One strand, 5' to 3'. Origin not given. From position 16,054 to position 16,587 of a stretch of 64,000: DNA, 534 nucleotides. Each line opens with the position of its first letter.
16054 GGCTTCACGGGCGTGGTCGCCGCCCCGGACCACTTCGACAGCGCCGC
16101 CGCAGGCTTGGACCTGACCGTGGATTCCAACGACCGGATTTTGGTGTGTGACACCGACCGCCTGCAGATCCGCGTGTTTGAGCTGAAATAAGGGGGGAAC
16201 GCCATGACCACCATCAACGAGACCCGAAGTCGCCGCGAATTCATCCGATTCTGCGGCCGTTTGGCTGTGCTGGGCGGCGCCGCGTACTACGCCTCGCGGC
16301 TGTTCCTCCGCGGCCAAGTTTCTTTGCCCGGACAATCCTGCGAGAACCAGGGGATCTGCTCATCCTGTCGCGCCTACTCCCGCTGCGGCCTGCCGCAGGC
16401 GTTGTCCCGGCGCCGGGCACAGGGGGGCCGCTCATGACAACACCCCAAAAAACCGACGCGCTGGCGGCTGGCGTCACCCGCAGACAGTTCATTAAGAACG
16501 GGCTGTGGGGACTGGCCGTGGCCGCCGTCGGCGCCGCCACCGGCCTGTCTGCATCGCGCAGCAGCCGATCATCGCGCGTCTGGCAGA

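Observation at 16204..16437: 77-aa Tat-signal Cys-rich micro-protein wedged between the propeller genes and the NapG-like ferredoxin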

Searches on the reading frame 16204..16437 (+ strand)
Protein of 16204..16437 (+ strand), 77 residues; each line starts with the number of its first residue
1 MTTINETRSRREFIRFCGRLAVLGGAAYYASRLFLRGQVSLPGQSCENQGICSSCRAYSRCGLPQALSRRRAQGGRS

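Call 3: search_protein_families(library=pfam, proteins=[window:16204-16437:+], max_evalue=0.1)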
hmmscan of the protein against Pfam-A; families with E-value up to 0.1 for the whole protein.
window:16204-16437:+ (77 aa): 0 families

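Call 4: search_protein_families(library=ncbifam, proteins=[window:16204-16437:+], max_evalue=0.1)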
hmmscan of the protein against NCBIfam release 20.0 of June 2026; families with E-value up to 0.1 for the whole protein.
window:16204-16437:+ (77 aa): 0 families

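Call 5: find_homologous_proteins(query=window:16204-16434:+, max_evalue=0.01)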
Query window:16204-16434:+ (77 aa): 9 proteins with E <= 0.01 among 9 candidates.
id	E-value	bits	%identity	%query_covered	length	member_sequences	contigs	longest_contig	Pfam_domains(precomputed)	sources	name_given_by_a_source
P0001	7.5e-43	161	100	100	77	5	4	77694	-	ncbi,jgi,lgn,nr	ncbi:MAG: hypothetical protein FJ222_00790 [Lentisphaerae bacterium]|nr:hypothetical protein [Lentis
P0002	4.1e-32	127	78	100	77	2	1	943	-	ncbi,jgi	jgi:hypothetical protein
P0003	4.3e-32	127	81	100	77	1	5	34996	-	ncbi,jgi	jgi:hypothetical protein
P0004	6.8e-32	126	78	100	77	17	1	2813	-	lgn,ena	-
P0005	1.4e-28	116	75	99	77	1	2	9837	-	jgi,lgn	jgi:hypothetical protein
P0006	7.0e-20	88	62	92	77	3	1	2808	-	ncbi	-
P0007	2.2e-18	84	61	92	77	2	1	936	-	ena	-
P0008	2.8e-15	74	53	94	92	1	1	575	-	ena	-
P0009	1.4e-14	71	57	88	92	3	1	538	-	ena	-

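Call 8: find_encoding_contigs(protein=P0003, flank=10000, max_places=4)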
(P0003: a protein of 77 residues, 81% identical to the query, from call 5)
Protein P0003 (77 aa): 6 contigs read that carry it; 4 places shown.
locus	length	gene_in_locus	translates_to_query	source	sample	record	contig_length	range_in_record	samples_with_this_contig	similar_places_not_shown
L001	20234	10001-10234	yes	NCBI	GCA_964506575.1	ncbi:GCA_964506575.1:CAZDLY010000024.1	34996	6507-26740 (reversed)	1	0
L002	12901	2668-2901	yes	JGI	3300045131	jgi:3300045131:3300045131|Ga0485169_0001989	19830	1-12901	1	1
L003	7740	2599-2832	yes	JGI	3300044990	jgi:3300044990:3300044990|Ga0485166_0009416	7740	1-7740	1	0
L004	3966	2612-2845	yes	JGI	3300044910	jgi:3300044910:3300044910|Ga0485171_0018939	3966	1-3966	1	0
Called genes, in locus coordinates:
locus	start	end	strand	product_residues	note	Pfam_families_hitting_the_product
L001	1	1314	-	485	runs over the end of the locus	-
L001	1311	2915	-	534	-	PF13687:DUF4153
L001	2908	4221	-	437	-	PF02310:B12-binding, PF04055:Radical_SAM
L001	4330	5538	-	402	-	-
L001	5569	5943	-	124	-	PF12840:HTH_20, PF01022:HTH_5, PF13412:HTH_24 (weak), PF13601:HTH_34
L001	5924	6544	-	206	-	-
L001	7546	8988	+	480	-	PF13360:PQQ_2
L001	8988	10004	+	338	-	PF01436:NHL (faint)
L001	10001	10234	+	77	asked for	-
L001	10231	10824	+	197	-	PF12838:Fer4_7 (faint), PF13187:Fer4_9 (faint), PF13237:Fer4_10 (faint), PF00037:Fer4 (faint), PF12797:Fer4_2 (faint), PF12837:Fer4_6 (faint), PF14697:Fer4_21 (faint)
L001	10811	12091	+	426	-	PF12801:Fer4_5, PF14697:Fer4_21 (faint), PF25160:LdpA_Fe-S-bd (faint), PF12797:Fer4_2 (faint), PF12801:Fer4_5, PF12838:Fer4_7 (weak), PF00037:Fer4, PF12837:Fer4_6 (weak), +3 more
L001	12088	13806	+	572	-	PF13360:PQQ_2, PF01011:PQQ (faint), PF13360:PQQ_2 (weak), PF13570:Beta-prop_ACSF4, PF13360:PQQ_2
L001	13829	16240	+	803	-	PF01257:2Fe-2S_thioredx, PF00037:Fer4 (faint), PF01512:Complex1_51K, PF10531:SLBB (weak), PF10589:NADH_4Fe-4S, PF12838:Fer4_7, PF13187:Fer4_9 (weak), PF14697:Fer4_21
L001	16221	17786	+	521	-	PF13510:Fer2_4, PF14691:Fer4_20, PF00890:FAD_binding_2 (weak), PF01266:DAO, PF01946:Thi4 (weak), PF07992:Pyr_redox_2 (weak), PF13450:NAD_binding_8, PF01593:Amino_oxidase (weak), +1 more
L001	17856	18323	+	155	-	-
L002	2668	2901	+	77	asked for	-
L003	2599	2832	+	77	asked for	-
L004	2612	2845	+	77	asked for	-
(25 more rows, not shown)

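Call 9: find_encoding_contigs(protein=P0006, flank=10000, max_places=4)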
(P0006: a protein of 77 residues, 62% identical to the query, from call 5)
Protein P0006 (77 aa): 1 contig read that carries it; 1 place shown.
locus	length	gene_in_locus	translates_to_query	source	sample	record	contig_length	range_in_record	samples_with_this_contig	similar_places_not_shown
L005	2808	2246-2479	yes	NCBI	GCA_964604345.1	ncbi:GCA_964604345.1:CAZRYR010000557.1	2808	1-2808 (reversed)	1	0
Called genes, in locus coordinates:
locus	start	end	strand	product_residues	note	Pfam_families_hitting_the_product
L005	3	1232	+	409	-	?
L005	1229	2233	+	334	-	PF01436:NHL (faint)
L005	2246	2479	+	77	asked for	-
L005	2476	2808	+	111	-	?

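Call 10: find_encoding_contigs(protein=P0005, flank=10000, max_places=3)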
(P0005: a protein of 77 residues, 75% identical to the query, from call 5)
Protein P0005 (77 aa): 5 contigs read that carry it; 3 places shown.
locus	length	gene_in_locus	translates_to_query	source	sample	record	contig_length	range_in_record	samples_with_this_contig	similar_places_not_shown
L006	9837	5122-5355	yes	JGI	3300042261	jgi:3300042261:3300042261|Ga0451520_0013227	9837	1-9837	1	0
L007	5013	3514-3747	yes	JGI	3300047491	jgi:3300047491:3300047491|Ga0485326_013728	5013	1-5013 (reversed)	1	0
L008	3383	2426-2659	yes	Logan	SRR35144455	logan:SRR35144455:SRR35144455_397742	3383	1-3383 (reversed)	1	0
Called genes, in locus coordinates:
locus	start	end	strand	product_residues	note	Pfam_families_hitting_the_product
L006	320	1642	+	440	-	PF13173:AAA_14, PF13635:DUF4143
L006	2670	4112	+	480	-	PF13360:PQQ_2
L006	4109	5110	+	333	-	-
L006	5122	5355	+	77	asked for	-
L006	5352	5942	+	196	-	PF12838:Fer4_7 (faint), PF13187:Fer4_9 (faint), PF13237:Fer4_10 (faint), PF00037:Fer4 (faint), PF12797:Fer4_2 (faint), PF12837:Fer4_6 (faint), PF14697:Fer4_21 (faint)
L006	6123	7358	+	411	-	PF12801:Fer4_5, PF14697:Fer4_21 (faint), PF13187:Fer4_9 (faint), PF13484:Fer4_16 (faint), PF12801:Fer4_5, PF12838:Fer4_7 (weak), PF00037:Fer4 (weak), PF12837:Fer4_6 (weak)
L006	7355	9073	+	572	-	PF13360:PQQ_2 (weak), PF01011:PQQ (faint), PF13360:PQQ_2 (weak), PF13570:Beta-prop_ACSF4, PF13360:PQQ_2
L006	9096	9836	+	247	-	?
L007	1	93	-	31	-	?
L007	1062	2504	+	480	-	PF13360:PQQ_2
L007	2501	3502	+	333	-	-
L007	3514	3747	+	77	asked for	-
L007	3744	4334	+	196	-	PF12838:Fer4_7 (faint), PF13187:Fer4_9 (faint), PF13237:Fer4_10 (faint), PF00037:Fer4 (faint), PF12797:Fer4_2 (faint), PF12837:Fer4_6 (faint), PF14697:Fer4_21 (faint)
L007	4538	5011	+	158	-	?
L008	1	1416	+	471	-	?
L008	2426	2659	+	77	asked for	-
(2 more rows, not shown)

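Call 13: find_related_loci(query=A1, collection=genome_contigs, flank=10000)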
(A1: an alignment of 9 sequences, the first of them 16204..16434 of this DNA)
Query A1 (77 aa) in genome_contigs; peptide patterns used: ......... (x = any residue, [..] = any of these).
32 stretches matched a pattern; 9 encode a relative of the query (tblastn E <= 1e-3); 9 distinct loci.
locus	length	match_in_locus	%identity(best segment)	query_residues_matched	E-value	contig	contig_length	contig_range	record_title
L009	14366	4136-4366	79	1-77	1e-37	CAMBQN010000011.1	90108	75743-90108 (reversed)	MAG: Akkermansia muciniphila isolate MiH-14oct19-36 genome assembly, contig: MiH-14oct19-C290, whole genome shotgun sequ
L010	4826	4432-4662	79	1-77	7e-38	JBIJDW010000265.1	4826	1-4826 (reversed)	MAG: Kiritimatiellia bacterium isolate ME2006-08-30D12_3300044970_group2_bin194 Rohwer_bin2526_scaffold_21479_c1, whole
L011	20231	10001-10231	81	1-77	8e-38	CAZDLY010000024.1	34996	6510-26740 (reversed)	MAG TPA_asm: uncultured Akkermansia sp. isolate SRP272421_co3_415 genome assembly, contig: NODE_2005_length_34996_cov_20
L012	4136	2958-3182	57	1-75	3e-26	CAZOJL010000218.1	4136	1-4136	MAG TPA_asm: uncultured Akkermansia sp. isolate SRP178699_co1_614 genome assembly, contig: NODE_33028_length_4136_cov_21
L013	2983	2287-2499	54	1-71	2e-22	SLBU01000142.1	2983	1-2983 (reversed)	MAG: Kiritimatiellae bacterium isolate CSSed162cmB_463R1 CSSed16-2cmB-204286, whole genome shotgun sequence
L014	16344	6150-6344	54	9-73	2e-16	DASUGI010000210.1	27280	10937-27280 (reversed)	MAG TPA_asm: Verrucomicrobiia bacterium isolate SMAG_U1401 k141_2007638, whole genome shotgun sequence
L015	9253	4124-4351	57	1-76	7e-14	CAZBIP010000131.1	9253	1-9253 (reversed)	MAG TPA_asm: uncultured Vicinamibacterales bacterium isolate SRP192927_co7_141 genome assembly, contig: NODE_15760_lengt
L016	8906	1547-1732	41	12-77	7e-10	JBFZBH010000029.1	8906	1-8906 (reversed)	MAG: Phycisphaerae bacterium isolate PPR_0489 scaffold_2837, whole genome shotgun sequence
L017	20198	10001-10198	39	8-71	7e-10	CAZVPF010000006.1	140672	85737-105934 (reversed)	MAG TPA_asm: uncultured Pirellulales bacterium isolate SRP141376_co4_263 genome assembly, contig: NODE_127_length_140672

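Call 15: search_protein_representatives(alignment_id=A1)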
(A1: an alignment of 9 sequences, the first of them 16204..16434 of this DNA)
Query: 9 sequences, 77 profile positions. Proteins with E-value up to 0.001 (for the whole library): 988; up to 1e-10: 149; up to 1e-30: 1. The best 150 are listed.
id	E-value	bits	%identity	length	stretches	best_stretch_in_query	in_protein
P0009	4.7e-32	126.0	-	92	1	3-76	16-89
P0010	2.9e-28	113.8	-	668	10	9-73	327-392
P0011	5.0e-24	100.3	-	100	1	3-74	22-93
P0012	2.7e-23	97.9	-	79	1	5-74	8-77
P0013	3.2e-23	97.7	-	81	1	5-76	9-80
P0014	7.1e-22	93.4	-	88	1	1-76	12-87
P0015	1.3e-21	92.5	-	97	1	9-75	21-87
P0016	1.6e-21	92.3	-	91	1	5-73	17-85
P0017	2.3e-21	91.7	-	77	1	5-75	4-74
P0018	7.3e-21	90.1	-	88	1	8-73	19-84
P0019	2.8e-19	85.1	-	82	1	4-75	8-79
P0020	4.6e-19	84.4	-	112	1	6-73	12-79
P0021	2.8e-18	81.9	-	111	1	5-75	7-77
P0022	4.2e-18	81.3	-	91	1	7-76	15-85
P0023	5.2e-18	81.0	-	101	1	7-75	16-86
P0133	3.4e-11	59.2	-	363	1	5-72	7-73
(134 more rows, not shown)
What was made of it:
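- Checked: 988 representatives in the profile search (call 15).
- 988 profile hits, 149 of them at E <= 1e-10, almost all 70-120 aa (call 15).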

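Call 24: find_homologous_proteins(query=A2, max_evalue=0.001)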
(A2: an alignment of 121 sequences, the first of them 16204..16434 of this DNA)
Query A2 (121 sequences) (77 aa, profile of the alignment): 834 proteins with E <= 0.001 among 5808 candidates; the best 120 are listed.
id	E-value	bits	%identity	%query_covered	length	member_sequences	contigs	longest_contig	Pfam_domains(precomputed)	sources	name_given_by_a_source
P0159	1.3e-26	110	52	87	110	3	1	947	-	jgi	jgi:hypothetical protein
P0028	2.7e-26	109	45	95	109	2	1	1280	-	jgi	jgi:hypothetical protein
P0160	3.9e-26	108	49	90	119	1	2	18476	-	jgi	-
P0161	4.0e-26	108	51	96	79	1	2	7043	-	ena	-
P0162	4.6e-26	108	50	95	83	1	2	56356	-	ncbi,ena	-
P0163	5.1e-26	108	51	95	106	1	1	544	-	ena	-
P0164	5.6e-26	108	47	88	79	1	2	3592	-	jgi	-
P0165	6.8e-26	108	46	90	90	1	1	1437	-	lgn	-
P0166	1.1e-25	107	47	94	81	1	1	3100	-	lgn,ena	-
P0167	1.4e-25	107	52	83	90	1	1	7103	-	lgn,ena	-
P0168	1.6e-25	107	47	88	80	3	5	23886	-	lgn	-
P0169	1.7e-25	106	48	92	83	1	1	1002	-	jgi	jgi:hypothetical protein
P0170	2.2e-25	106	51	88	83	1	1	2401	-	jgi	jgi:hypothetical protein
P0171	2.3e-25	106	53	88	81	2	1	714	-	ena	-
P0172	2.4e-25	106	48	90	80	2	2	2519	-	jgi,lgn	jgi:hypothetical protein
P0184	4.8e-25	105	49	88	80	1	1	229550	-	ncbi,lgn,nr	ncbi:MAG: hypothetical protein HY298_16675 [Verrucomicrobia bacterium]|nr:hypothetical protein [Verr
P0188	6.2e-25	105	51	90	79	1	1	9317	-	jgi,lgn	jgi:hypothetical protein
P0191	7.5e-25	104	55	90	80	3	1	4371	-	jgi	jgi:hypothetical protein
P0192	7.6e-25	104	48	88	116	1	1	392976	-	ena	-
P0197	9.7e-25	104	54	88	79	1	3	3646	-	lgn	-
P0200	1.0e-24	104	53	88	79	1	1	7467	-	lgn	-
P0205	1.1e-24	104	48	100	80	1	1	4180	-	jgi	jgi:hypothetical protein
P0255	8.1e-24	101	52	83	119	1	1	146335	-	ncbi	-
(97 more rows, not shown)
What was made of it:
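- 834 hits in a second database, all unnamed (call 24). Source records name Lentisphaerae, Kiritimatiellia, Verrucomicrobiia, Phycisphaerae and Pirellulales (calls 5, 13, 24).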

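Call 25: search_solved_structures(query=A2, max_evalue=10, show_alignments=3)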
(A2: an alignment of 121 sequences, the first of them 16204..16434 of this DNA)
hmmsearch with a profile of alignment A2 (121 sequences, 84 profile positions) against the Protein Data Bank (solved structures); distinct sequences matched with E-value up to 10: 3.
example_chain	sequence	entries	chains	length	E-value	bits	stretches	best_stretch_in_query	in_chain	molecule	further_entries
9vap_A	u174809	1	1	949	1.5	12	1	9-58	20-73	Formate dehydrogenase molybdopterin-binding subunit FdhA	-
7mex_A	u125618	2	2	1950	2.3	11.3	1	48-73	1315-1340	E3 ubiquitin-protein ligase UBR1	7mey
2n8e_A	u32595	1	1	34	8.9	9.5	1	43-66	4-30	Kappa-conotoxin PVIIA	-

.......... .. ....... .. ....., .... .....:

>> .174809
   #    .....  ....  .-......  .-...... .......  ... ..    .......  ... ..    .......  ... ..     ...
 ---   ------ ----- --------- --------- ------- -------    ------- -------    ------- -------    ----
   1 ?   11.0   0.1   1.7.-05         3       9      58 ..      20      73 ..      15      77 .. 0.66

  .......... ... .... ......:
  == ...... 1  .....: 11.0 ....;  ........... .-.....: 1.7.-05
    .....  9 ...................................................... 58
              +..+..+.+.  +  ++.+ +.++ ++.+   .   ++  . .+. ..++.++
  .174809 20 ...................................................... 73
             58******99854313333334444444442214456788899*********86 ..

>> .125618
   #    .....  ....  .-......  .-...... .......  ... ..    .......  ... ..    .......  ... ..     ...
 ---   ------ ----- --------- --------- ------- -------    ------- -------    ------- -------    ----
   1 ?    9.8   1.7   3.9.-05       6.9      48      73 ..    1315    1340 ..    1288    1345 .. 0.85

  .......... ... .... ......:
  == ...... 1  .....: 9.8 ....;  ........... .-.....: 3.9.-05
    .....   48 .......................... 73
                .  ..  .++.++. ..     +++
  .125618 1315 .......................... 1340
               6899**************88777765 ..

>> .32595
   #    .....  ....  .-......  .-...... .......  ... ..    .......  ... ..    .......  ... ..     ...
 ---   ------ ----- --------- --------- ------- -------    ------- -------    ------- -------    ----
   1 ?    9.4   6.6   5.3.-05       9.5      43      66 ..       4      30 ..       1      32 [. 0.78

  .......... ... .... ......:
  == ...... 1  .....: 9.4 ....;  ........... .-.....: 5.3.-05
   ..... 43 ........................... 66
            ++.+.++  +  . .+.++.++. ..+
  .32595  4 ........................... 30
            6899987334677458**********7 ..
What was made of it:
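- Closest known: HiPIP and Rieske-type Tat substrates. Different: No sequence match (calls 3, 25).
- Closest known: N-terminal FS0 [4Fe-4S] domain of Tat-exported Mo/W-bisPGD enzymes. Same: The best PDB profile hit aligns the family to the signal plus the first Cys motif of a formate dehydrogenase FdhA (call 25).
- The weak PDB profile matches include a disulfide-knotted conotoxin at E = 8.9, which is not significant (call 25).
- Tried and rejected: A PDB profile search gave only non-significant hits: FdhA signal region E = 1.5, UBR1 E = 2.3, a conotoxin E = 8.9 (call 25).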

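Call 26: find_encoding_contigs(protein=P0184, flank=9000, max_places=1)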
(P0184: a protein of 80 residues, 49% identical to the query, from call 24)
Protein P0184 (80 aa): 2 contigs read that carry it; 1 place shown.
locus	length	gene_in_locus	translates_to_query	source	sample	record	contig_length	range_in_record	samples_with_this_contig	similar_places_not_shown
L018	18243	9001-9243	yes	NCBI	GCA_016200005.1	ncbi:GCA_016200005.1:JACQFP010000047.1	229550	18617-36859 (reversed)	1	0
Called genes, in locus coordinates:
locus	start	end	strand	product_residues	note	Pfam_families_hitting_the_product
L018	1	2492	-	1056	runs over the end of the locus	PF14683:CBM-like, PF17678:Glyco_hydro_92N, PF07971:Glyco_hydro_92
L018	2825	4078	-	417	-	PF14307:Glyco_tran_WbsX, PF16317:Glyco_hydro_99 (faint)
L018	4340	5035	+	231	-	PF06439:3keto-disac_hyd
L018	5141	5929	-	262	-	PF00596:Aldolase_II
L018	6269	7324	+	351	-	-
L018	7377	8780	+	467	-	PF13360:PQQ_2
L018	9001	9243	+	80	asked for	-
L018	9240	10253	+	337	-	-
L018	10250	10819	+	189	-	PF12838:Fer4_7 (faint), PF00037:Fer4 (faint), PF12837:Fer4_6 (faint)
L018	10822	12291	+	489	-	PF12801:Fer4_5, PF00037:Fer4 (faint), PF12838:Fer4_7 (faint), PF13187:Fer4_9 (faint), PF13237:Fer4_10 (faint), PF13484:Fer4_16 (faint), PF14697:Fer4_21 (faint), PF12801:Fer4_5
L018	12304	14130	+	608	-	PF13360:PQQ_2, PF25293:Beta-prop_EMC1_N (faint), PF13360:PQQ_2 (weak), PF13570:Beta-prop_ACSF4 (weak), PF13360:PQQ_2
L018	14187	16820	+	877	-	PF01257:2Fe-2S_thioredx, PF01257:2Fe-2S_thioredx (weak), PF01512:Complex1_51K, PF10531:SLBB (weak), PF10589:NADH_4Fe-4S, PF14697:Fer4_21 (weak), PF12838:Fer4_7, PF13187:Fer4_9 (weak), +2 more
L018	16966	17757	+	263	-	PF13510:Fer2_4, PF14691:Fer4_20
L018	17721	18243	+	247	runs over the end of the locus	-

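Call 27: find_encoding_contigs(protein=P0192, flank=9000, max_places=1)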
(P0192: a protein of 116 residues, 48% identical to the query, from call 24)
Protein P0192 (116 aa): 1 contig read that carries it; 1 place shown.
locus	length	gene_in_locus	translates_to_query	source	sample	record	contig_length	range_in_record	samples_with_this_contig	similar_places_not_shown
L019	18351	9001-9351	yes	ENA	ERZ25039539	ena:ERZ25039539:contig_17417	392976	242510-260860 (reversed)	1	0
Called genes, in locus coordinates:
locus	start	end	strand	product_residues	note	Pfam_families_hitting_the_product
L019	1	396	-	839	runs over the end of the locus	PF00989:PAS (weak), PF08448:PAS_4, PF13188:PAS_8 (weak), PF13426:PAS_9, PF13581:HATPase_c_2 (faint), PF07730:HisKA_3, PF02518:HATPase_c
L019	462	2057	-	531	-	PF03935:SKN1_KRE6_Sbg1, PF00722:Glyco_hydro_16, PF26113:GH16_XgeA, PF03935:SKN1_KRE6_Sbg1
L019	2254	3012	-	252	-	PF07963:N_methyl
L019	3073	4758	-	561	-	PF07679:I-set (weak), PF13927:Ig_3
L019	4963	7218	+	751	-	PF00933:Glyco_hydro_3, PF01915:Glyco_hydro_3_C, PF14310:Fn3-like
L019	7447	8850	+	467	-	PF01011:PQQ (faint), PF13360:PQQ_2, PF13570:Beta-prop_ACSF4 (faint)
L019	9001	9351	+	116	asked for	-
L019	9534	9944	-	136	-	-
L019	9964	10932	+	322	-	PF12838:Fer4_7 (faint), PF12837:Fer4_6 (faint)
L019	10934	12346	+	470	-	PF12801:Fer4_5, PF12837:Fer4_6 (faint), PF12838:Fer4_7 (faint), PF14697:Fer4_21 (faint), PF13187:Fer4_9 (faint), PF13237:Fer4_10 (faint), PF12801:Fer4_5, PF00037:Fer4 (weak), +1 more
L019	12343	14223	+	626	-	PF01011:PQQ (faint), PF13360:PQQ_2, PF25293:Beta-prop_EMC1_N (faint), PF13360:PQQ_2, PF13570:Beta-prop_ACSF4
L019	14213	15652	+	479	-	PF01257:2Fe-2S_thioredx, PF07845:DUF1636 (faint), PF01257:2Fe-2S_thioredx (weak), PF01512:Complex1_51K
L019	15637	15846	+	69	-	PF01512:Complex1_51K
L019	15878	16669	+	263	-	PF10531:SLBB (weak), PF10589:NADH_4Fe-4S, PF14697:Fer4_21 (weak), PF12838:Fer4_7 (weak), PF13187:Fer4_9 (weak), PF00037:Fer4 (weak)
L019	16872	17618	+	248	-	PF00111:Fer2 (faint), PF13510:Fer2_4, PF14691:Fer4_20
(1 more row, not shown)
